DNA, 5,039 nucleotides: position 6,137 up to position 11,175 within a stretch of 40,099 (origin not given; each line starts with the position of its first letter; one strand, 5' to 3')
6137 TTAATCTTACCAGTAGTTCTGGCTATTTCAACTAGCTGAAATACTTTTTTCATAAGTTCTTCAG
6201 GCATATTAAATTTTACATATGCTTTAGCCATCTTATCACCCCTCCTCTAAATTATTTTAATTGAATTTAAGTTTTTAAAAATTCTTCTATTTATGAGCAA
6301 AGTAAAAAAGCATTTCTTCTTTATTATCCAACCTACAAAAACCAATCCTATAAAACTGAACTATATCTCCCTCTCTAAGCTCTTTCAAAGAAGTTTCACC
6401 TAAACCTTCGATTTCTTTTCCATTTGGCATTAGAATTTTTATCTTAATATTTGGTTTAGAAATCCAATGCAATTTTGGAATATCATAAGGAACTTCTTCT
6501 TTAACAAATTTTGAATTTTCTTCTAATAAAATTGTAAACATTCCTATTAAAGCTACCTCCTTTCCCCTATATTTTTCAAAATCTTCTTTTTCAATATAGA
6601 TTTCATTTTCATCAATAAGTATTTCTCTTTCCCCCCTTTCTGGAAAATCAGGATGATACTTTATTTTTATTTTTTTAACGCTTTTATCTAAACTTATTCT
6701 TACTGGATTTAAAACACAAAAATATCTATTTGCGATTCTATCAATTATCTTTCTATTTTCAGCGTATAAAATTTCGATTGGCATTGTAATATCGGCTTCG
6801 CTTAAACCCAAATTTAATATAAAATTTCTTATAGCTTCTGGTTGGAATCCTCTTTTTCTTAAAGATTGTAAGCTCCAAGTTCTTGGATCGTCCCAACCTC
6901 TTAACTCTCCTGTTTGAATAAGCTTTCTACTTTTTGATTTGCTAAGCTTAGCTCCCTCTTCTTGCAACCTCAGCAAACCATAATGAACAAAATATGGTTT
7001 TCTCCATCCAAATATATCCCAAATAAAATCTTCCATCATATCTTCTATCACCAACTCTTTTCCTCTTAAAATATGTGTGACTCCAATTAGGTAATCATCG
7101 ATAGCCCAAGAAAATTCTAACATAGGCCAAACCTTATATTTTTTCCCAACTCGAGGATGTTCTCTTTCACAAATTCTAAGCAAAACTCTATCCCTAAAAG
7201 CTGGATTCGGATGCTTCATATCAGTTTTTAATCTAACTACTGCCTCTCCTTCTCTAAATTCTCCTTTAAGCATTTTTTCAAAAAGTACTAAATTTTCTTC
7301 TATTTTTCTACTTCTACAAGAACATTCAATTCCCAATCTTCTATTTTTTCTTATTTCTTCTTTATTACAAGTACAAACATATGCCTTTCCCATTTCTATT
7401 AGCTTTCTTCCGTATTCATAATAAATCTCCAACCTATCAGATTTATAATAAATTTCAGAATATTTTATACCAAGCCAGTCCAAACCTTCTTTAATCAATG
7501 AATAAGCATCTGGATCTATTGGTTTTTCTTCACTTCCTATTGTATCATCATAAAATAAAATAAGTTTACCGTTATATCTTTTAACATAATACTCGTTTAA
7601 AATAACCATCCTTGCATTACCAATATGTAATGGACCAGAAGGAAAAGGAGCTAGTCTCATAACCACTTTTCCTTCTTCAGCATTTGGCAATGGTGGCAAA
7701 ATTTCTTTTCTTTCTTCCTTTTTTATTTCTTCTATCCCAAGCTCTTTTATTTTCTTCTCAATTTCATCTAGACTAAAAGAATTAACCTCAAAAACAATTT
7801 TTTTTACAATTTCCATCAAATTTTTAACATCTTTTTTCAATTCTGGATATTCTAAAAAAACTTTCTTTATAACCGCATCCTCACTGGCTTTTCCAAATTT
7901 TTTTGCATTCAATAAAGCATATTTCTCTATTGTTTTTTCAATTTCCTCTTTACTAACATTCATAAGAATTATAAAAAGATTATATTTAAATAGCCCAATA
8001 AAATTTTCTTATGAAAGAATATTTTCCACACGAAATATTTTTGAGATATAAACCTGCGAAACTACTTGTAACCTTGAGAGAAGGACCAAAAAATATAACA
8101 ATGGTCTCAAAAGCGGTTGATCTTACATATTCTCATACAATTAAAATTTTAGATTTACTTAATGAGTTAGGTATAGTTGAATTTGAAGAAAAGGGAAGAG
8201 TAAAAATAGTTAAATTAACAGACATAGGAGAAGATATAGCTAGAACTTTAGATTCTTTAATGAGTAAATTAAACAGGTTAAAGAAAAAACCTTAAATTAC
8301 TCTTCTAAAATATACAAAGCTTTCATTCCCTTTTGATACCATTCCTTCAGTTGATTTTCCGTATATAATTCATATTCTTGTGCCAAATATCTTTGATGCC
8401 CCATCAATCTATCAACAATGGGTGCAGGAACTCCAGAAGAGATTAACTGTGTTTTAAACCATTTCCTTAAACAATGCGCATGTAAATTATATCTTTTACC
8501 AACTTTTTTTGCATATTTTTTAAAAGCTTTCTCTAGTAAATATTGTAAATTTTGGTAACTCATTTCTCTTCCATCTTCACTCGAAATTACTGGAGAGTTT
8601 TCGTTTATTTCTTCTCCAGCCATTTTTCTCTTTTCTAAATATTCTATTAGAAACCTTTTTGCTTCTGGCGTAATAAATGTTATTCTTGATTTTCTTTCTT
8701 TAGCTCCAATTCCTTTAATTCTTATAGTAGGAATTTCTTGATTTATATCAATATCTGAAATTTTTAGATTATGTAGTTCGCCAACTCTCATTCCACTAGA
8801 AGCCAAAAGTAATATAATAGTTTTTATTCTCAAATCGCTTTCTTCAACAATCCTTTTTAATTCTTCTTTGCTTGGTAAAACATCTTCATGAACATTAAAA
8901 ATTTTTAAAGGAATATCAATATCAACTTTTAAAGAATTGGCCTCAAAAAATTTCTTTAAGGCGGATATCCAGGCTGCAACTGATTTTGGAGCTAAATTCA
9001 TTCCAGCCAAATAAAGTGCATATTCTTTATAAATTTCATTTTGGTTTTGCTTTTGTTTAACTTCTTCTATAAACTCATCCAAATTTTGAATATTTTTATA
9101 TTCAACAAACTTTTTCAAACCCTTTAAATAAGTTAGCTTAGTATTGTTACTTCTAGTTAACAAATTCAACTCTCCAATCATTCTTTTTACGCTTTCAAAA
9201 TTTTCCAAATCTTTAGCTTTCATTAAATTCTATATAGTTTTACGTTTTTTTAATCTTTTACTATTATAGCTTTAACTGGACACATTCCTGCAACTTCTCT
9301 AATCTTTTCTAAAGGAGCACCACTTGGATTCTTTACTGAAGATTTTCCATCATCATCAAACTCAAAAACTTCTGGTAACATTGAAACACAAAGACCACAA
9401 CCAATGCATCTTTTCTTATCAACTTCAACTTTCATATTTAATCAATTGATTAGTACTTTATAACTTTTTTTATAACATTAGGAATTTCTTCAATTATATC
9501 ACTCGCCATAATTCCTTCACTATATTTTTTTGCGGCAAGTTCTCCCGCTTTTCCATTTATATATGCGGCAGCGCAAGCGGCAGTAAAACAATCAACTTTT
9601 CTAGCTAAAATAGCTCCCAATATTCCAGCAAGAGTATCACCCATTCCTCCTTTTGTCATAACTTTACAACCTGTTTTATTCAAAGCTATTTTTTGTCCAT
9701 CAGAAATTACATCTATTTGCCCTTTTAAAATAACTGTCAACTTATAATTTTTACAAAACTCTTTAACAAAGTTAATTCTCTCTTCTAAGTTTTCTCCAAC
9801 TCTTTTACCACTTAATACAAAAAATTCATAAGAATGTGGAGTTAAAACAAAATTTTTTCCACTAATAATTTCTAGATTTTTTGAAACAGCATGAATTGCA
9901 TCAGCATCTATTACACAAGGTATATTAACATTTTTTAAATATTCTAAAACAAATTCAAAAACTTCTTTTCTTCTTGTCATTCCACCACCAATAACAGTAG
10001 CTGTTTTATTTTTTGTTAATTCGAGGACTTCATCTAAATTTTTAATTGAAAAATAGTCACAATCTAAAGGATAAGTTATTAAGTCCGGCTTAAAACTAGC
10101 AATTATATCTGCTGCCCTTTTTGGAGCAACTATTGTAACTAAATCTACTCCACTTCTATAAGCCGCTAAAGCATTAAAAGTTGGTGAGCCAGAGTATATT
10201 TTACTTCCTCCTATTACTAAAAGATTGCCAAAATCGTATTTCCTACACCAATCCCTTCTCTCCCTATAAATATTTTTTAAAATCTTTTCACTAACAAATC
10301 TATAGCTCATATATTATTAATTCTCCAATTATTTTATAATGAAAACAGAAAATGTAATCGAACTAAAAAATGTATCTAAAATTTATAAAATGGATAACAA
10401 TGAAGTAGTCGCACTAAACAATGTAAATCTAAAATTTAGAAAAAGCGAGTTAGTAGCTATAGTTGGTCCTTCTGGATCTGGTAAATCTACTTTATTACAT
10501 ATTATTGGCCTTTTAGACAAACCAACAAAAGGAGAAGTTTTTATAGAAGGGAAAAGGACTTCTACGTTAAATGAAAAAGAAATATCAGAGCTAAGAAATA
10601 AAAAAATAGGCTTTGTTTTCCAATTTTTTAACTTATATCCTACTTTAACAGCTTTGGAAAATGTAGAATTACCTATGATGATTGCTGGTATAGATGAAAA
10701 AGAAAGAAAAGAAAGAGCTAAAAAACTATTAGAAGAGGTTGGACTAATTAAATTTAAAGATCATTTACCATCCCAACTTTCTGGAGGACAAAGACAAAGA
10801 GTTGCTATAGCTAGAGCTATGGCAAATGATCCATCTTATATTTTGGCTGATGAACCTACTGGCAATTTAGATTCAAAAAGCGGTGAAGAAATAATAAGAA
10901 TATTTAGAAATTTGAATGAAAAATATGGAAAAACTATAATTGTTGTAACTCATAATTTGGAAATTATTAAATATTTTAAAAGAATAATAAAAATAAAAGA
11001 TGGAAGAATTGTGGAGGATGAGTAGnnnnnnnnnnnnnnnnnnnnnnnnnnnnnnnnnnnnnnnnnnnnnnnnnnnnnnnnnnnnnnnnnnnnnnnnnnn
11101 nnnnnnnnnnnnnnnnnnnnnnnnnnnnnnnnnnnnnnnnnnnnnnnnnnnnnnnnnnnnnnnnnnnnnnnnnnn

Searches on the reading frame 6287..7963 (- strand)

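Call 9: search_protein_families(library=pfam, max_evalue=0.001, proteins=[window:6287-7963:-])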
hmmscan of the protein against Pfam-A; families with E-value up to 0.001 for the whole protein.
window:6287-7963:- (558 aa): 4 families
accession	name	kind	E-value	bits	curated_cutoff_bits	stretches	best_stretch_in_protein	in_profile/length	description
PF00749.27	tRNA-synt_1c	-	1e-74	251.7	23.4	1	99-406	1-311/314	tRNA synthetases class I (E and Q), catalytic domain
PF03950.23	tRNA-synt_1c_C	-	3.2e-16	59.8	23.9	1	411-483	1-76/91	tRNA synthetases class I (E and Q), anti-codon binding domain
PF20974.2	tRNA-synt_1c_C2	-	8e-09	36.5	23.9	1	498-546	2-69/69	tRNA synthetases class I (E and Q), anti-codon binding domain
PF01921.24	tRNA-synt_1f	-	0.00021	20.8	27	0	310-346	253-289/360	tRNA synthetases class I (K)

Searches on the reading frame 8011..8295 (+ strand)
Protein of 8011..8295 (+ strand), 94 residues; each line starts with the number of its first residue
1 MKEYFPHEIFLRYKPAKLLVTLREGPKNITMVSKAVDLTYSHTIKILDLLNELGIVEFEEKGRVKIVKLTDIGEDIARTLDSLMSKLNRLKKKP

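Call 61: search_protein_families(library=pfam, max_evalue=0.01, proteins=[window:8011-8295:+])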
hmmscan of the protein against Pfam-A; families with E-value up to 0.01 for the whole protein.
window:8011-8295:+ (94 aa): 6 families
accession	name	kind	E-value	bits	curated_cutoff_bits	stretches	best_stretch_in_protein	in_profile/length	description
PF25212.1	HVO_A0114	-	7.1e-06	26.2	27.6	1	17-68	26-78/84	HVO_A0114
PF14947.12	HTH_45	-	2.7e-05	24.5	25.5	1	18-84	11-73/77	Winged helix-turn-helix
PF22665.2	DUF6293_C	-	5.2e-05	24.1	27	1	45-79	66-100/101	DUF6293 C-terminal winged helix domain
PF13463.12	HTH_27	-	0.0003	21.4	22.2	1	18-73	8-68/68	Winged helix DNA-binding domain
PF24270.1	HTH_Cmi2_C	-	0.0043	17.7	27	0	16-61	78-123/125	Cmi2, C-terminal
PF01978.25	TrmB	-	0.0052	17.1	25.6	1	22-68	18-63/68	Sugar-specific transcriptional regulator TrmB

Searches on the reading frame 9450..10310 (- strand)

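Call 61: search_protein_families(library=pfam, max_evalue=0.01, proteins=[window:9450-10310:-])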
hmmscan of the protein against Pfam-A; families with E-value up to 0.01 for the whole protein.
window:9450-10310:- (286 aa): 3 families
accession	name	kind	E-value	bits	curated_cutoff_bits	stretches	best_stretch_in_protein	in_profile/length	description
PF01256.23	Carb_kinase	-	3.5e-54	184.3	27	1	30-277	1-241/242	NAD(P)H-hydrate dehydratase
PF02110.20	HK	-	1.3e-09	38.3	27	1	93-277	41-242/247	Hydroxyethylthiazole kinase family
PF08543.17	Phos_pyr_kin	-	1.7e-06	28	27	1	107-251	64-228/246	Phosphomethylpyrimidine kinase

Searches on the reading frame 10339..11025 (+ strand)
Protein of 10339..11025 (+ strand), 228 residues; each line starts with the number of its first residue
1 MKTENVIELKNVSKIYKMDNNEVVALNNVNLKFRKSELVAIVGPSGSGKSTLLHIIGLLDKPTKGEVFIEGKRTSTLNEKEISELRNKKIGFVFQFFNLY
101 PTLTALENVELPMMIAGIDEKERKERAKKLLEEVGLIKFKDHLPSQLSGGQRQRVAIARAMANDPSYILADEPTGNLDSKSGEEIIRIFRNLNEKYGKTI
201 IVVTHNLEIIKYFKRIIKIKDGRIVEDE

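Call 61: search_protein_families(library=pfam, max_evalue=0.01, proteins=[window:10339-11025:+])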
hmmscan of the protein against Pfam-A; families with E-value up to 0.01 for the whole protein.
window:10339-11025:+ (228 aa): 12 families
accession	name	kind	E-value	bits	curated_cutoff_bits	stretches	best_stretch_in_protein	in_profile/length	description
PF00005.33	ABC_tran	-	5.7e-38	131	25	1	26-174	1-136/137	ABC transporter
PF13304.12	AAA_21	-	7.6e-10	39.8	27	1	38-96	1-62/304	AAA domain, putative AbiEii toxin, Type IV TA system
PF02463.25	SMC_N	-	7.1e-08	32.6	40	1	29-220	18-212/220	RecF/RecN/SMC N terminal domain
PF13166.12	AAA_13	-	5.4e-05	22.5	36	0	168-220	530-584/713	AAA domain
PF13555.12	AAA_29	-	8.8e-05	22.6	27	1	28-53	14-39/61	P-loop containing region of AAA domain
PF13476.12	AAA_23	-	0.00038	21.6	27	1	27-56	11-39/201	AAA domain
PF25199.1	nSTAND_NTPase5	-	0.00063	20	34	1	30-92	35-100/145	Novel STAND NTPase 5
PF13175.12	AAA_15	-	0.0012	19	32.1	1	27-80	15-71/374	AAA ATPase domain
PF20703.3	nSTAND1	-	0.0012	19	27.1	1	31-59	28-55/379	Novel STAND NTPase 1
PF13481.12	AAA_25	-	0.0013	18.8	27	0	34-53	31-50/195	AAA domain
PF03193.22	RsgA_GTPase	-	0.0028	17.9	30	1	14-56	85-126/174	RsgA GTPase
PF13191.12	AAA_16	-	0.0035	18.3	32.6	1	37-83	25-64/167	AAA ATPase domain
